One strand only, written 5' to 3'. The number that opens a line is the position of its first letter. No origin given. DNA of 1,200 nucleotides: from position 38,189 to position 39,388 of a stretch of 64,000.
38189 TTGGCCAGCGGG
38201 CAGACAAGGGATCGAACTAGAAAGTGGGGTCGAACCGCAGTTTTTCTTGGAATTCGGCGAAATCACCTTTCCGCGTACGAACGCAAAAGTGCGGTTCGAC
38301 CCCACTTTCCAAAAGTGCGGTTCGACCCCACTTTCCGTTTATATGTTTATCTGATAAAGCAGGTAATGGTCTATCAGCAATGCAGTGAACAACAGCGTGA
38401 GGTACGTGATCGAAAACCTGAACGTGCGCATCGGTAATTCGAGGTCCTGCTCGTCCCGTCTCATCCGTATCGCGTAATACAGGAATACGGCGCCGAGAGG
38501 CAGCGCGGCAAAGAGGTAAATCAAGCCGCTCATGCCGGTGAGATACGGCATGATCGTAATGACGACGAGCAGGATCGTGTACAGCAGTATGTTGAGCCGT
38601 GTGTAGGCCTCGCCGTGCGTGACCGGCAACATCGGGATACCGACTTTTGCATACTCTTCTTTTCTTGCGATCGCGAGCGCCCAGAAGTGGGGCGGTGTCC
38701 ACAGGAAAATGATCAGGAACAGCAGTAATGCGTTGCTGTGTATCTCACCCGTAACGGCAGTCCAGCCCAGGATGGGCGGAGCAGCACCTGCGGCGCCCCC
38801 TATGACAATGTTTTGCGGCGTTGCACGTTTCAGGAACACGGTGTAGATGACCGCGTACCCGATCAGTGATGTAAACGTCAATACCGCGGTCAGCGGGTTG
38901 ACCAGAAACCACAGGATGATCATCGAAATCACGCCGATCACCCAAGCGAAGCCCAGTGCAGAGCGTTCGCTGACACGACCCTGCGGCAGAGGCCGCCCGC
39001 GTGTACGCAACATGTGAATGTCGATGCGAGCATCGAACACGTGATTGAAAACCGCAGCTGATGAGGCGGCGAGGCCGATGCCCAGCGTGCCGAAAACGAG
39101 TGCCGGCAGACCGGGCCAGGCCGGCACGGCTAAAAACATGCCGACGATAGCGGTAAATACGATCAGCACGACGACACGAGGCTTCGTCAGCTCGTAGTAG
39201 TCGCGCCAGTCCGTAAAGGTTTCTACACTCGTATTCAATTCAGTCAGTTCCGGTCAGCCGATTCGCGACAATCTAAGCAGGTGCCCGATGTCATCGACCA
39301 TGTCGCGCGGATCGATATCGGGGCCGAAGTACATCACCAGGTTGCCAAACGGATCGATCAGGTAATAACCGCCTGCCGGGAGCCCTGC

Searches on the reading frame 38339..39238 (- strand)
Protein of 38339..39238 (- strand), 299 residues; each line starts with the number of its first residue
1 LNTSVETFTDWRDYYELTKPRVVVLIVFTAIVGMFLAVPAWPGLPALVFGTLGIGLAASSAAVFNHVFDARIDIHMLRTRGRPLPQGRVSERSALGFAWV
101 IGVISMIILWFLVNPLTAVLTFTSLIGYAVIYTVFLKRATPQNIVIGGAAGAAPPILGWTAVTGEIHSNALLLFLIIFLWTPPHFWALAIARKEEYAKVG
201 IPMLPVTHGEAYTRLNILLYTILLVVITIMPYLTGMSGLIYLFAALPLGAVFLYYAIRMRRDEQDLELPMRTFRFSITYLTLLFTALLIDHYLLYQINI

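Call 47: search_protein_families(library=pfam, proteins=[window:38339-39238:-], max_evalue=0.00001)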
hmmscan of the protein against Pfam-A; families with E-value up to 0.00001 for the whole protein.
window:38339-39238:- (299 aa): 1 family
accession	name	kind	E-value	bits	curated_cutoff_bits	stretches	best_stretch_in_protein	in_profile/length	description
PF01040.23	UbiA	-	8.6e-70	235.3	34.2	1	27-266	2-238/250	UbiA prenyltransferase family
